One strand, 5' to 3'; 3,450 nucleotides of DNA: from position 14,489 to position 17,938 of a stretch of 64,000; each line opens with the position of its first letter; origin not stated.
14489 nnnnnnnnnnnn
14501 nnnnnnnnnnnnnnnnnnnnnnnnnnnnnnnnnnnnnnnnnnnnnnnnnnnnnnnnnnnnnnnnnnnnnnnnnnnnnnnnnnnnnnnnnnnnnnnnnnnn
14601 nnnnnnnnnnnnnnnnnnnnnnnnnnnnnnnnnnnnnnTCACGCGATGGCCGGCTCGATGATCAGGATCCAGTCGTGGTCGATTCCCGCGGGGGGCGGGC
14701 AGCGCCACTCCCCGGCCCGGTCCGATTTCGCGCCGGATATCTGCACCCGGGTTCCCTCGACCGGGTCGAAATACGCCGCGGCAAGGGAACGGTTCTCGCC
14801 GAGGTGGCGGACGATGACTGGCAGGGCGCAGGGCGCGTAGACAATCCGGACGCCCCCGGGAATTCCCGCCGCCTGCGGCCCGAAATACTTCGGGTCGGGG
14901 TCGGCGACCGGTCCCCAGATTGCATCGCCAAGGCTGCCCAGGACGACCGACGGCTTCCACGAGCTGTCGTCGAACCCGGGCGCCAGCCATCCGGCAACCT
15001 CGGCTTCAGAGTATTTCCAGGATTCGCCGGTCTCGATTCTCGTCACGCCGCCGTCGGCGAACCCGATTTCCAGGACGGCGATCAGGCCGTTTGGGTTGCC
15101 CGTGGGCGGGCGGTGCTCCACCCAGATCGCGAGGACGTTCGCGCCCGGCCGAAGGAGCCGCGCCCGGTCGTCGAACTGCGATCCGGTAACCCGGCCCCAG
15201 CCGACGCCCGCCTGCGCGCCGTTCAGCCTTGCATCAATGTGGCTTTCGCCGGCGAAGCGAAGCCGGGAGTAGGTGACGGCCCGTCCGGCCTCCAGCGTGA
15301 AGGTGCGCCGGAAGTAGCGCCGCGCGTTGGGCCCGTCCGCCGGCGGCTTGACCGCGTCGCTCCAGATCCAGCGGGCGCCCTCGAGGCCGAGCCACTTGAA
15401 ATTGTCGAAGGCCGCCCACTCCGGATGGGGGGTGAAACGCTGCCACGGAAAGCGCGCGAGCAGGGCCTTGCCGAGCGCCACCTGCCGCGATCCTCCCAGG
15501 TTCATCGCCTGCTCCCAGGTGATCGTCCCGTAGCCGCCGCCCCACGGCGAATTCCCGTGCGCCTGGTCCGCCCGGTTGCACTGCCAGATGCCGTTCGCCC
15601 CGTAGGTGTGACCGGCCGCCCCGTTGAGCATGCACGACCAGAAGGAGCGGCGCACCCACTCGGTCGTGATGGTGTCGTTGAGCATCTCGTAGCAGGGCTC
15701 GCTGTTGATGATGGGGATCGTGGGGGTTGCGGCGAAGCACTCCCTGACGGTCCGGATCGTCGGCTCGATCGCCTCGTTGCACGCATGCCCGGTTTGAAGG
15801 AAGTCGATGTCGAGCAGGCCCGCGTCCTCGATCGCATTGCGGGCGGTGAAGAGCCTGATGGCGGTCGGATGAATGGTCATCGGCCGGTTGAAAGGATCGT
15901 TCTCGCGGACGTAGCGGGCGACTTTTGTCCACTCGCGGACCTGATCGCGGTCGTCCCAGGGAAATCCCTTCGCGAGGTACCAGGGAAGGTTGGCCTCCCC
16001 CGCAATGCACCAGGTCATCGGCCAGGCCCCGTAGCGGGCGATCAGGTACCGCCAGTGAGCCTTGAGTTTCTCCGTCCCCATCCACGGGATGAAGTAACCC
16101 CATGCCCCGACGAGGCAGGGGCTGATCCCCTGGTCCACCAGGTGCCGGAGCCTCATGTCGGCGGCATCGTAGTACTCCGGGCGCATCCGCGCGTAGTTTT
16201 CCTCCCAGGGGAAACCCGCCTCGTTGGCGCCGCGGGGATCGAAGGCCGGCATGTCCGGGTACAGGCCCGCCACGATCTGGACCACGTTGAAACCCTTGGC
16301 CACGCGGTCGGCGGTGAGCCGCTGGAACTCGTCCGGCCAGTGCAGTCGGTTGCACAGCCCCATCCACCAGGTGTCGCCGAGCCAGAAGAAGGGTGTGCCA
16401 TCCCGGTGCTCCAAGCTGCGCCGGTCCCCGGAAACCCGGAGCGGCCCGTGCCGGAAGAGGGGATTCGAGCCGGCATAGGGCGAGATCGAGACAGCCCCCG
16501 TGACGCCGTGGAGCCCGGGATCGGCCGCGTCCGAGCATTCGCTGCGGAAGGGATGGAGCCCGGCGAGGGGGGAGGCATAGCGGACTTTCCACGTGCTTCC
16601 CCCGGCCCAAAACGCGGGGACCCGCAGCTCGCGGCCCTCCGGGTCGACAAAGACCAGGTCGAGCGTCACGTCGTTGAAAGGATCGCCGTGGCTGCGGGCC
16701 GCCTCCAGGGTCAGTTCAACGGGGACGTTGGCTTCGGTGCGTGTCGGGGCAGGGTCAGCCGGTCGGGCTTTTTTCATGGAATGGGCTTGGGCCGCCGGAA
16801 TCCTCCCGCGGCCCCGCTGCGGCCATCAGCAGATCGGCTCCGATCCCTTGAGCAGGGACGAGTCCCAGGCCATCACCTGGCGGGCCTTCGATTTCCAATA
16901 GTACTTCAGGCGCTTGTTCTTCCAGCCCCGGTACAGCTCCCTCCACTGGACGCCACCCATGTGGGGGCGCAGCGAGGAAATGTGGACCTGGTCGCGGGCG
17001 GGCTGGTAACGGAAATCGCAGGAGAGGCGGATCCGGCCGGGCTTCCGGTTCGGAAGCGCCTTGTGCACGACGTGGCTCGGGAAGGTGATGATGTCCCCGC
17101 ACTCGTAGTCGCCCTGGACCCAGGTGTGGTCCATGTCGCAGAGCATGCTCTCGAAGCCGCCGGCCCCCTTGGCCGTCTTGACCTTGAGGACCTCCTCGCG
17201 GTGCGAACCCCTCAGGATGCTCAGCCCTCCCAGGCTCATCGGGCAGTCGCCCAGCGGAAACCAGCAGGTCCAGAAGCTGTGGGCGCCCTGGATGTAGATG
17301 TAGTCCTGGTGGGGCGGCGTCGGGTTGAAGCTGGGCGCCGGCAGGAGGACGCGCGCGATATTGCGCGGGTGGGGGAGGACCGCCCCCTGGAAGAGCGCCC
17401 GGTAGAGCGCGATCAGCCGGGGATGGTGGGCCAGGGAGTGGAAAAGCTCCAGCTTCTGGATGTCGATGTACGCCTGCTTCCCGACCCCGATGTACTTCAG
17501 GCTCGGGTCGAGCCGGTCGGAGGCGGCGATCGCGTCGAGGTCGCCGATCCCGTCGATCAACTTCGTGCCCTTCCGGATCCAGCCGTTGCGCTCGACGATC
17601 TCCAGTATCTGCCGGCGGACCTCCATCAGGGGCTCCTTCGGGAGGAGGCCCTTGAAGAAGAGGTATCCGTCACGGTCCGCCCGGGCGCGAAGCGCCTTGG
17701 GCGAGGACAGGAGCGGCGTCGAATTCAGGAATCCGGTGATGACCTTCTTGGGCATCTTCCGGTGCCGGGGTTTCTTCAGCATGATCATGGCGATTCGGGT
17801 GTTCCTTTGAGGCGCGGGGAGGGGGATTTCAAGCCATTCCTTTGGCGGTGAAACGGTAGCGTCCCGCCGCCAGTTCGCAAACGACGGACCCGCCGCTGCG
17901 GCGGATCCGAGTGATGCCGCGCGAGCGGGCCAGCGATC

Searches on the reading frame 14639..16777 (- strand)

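Call 34: search_protein_families(library=ncbifam, proteins=[window:14639-16777:-], max_evalue=0.00001)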
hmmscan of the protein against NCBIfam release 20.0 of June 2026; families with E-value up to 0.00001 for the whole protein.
window:14639-16777:- (712 aa): 1 family
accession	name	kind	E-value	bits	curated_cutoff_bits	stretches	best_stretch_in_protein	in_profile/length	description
NF041573.1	rhamnosid_Stmyc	equivalog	2.5e-19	68.6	1720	1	465-625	134-295/1028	alpha-L-rhamnosidase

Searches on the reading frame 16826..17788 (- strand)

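Call 34: search_protein_families(library=ncbifam, proteins=[window:16826-17788:-], max_evalue=0.00001)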
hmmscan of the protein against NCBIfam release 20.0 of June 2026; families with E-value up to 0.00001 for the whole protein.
window:16826-17788:- (320 aa): 1 family
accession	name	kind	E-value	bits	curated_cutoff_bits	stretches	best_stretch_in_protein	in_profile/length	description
NF045813.1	DxPntBtaHylase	equivalog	1.6e-17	63.8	550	1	15-276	3-262/285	1-deoxypentalenic acid 11-beta-hydroxylase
